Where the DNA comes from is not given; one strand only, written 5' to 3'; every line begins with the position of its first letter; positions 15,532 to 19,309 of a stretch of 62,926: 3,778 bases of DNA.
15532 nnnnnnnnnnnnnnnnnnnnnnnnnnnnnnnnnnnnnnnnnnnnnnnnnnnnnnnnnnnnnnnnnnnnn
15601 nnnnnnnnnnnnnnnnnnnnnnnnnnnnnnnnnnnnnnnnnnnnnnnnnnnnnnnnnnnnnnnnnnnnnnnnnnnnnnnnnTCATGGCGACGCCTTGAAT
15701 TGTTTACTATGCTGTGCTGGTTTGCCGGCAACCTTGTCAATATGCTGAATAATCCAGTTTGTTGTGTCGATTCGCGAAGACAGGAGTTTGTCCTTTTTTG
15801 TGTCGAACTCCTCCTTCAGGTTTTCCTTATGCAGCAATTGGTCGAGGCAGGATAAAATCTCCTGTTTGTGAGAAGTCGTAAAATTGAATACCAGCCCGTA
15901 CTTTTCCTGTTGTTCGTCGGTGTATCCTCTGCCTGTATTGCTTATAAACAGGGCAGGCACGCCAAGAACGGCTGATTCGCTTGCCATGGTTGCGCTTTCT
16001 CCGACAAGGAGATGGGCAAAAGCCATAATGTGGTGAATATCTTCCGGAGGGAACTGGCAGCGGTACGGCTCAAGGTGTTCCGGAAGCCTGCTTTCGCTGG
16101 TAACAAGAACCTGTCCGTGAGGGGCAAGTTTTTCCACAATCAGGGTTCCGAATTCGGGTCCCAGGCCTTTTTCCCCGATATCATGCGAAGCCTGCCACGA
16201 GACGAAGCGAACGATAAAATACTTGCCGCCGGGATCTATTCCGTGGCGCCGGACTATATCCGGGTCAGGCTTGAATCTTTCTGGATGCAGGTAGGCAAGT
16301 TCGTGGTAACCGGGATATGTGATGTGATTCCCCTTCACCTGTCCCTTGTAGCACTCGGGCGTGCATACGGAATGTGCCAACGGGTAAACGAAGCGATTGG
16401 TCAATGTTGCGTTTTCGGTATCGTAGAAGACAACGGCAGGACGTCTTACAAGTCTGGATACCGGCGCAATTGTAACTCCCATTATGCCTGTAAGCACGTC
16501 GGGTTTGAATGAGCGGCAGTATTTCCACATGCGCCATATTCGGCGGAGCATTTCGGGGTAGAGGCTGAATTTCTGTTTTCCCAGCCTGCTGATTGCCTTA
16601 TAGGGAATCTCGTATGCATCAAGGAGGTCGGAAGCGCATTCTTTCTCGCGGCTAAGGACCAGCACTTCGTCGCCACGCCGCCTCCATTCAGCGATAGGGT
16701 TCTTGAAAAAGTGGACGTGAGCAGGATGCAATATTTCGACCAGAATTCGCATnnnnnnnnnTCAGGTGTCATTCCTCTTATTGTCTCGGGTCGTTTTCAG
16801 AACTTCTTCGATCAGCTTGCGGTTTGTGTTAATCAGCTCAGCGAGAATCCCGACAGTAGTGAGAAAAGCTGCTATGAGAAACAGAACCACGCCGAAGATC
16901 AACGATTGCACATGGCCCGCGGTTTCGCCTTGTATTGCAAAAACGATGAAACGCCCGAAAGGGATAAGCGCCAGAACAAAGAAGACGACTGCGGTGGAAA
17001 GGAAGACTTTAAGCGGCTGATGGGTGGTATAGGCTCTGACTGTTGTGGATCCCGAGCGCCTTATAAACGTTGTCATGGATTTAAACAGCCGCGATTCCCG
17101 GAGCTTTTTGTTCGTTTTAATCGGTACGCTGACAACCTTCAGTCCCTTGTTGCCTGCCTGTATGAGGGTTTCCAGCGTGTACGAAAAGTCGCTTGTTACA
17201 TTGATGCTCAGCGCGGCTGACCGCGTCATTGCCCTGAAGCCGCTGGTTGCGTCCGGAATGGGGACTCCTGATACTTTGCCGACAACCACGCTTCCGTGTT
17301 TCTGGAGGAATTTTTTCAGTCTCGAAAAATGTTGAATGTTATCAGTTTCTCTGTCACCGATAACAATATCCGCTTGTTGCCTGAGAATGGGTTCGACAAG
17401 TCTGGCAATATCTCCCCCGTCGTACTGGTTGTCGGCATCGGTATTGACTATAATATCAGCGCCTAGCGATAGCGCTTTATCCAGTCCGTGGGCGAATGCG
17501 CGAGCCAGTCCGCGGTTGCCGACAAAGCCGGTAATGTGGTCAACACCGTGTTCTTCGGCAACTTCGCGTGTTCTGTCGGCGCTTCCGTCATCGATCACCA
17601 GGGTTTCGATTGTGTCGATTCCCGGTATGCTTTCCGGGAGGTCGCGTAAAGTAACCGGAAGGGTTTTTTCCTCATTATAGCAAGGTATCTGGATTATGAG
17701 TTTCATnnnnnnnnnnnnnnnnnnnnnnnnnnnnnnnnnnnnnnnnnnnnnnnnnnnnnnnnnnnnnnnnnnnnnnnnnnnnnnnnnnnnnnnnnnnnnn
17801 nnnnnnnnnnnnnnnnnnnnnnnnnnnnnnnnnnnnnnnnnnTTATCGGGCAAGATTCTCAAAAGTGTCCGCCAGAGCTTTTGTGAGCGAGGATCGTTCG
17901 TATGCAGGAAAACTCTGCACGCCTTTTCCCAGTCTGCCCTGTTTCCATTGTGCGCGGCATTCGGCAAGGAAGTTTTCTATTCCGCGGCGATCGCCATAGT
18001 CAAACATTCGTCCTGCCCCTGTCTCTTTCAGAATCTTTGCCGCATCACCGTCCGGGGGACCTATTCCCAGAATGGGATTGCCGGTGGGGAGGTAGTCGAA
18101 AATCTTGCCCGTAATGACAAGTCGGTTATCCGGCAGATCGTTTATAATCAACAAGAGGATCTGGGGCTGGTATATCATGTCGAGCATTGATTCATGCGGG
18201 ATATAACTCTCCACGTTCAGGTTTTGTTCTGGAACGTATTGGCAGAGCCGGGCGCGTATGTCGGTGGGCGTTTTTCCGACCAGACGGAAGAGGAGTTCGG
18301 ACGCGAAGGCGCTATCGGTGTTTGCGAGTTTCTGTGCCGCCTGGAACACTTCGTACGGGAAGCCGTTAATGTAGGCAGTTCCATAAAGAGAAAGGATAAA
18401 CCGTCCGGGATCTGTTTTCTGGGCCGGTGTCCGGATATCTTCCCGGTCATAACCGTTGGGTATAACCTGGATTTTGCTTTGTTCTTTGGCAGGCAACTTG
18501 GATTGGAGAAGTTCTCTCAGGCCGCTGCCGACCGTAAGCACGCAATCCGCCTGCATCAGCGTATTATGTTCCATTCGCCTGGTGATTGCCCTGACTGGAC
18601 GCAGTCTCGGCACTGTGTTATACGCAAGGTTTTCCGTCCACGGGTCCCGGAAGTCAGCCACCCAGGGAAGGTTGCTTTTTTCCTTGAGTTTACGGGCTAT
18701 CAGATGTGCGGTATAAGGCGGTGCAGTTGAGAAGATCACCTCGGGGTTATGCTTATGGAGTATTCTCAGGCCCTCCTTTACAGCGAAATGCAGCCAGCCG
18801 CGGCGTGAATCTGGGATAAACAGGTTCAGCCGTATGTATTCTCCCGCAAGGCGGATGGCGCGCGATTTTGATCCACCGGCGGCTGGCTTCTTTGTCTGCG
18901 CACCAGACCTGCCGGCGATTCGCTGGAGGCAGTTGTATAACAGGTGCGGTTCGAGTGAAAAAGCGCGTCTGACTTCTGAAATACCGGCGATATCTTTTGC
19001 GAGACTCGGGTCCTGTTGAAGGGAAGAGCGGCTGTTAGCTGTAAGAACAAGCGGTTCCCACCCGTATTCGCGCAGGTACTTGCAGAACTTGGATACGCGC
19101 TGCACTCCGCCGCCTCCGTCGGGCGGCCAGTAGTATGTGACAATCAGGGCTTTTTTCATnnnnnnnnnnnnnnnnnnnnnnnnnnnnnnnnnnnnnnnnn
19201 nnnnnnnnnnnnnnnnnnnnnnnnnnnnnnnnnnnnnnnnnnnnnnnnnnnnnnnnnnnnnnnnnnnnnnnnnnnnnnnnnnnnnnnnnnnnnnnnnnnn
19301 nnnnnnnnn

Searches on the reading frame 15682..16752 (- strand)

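Call 17: search_protein_families(library=pfam, proteins=[window:15682-16752:-], max_evalue=0.00001)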
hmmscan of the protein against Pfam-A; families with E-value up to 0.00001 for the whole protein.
window:15682-16752:- (356 aa): 1 family
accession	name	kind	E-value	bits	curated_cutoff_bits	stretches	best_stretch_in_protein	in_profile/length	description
PF04007.18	DUF354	-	8.7e-14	51.8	22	1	3-268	3-283/349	Protein of unknown function (DUF354)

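Call 21: search_protein_families(library=ncbifam, proteins=[window:15682-16752:-], max_evalue=0.00001)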
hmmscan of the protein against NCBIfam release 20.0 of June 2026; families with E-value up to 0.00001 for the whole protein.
window:15682-16752:- (356 aa): 1 family
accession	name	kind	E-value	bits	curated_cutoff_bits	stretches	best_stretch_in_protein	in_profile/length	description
TIGR01133.1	murG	equivalog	1.5e-06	27.5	250.25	0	22-131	27-144/353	undecaprenyldiphospho-muramoylpentapeptide beta-N-acetylglucosaminyltransferase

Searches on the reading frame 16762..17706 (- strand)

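Call 17: search_protein_families(library=pfam, proteins=[window:16762-17706:-], max_evalue=0.00001)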
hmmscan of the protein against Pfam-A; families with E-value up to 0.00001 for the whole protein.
window:16762-17706:- (314 aa): 1 family
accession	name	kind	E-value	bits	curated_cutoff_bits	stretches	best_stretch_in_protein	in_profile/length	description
PF00535.33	Glycos_transf_2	-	2e-22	80.3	23.3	1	7-164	4-163/168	Glycosyl transferase family 2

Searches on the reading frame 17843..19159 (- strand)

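Call 17: search_protein_families(library=pfam, proteins=[window:17843-19159:-], max_evalue=0.00001)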
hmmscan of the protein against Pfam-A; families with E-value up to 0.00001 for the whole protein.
window:17843-19159:- (438 aa): 2 families
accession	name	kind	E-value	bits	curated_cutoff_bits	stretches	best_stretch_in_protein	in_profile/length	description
PF13439.12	Glyco_transf_4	-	1.7e-13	51.4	28.5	1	107-240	41-169/170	Glycosyltransferase Family 4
PF13579.12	Glyco_trans_4_4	-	5.9e-11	43.4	29.7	1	16-236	1-158/158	Glycosyl transferase 4-like domain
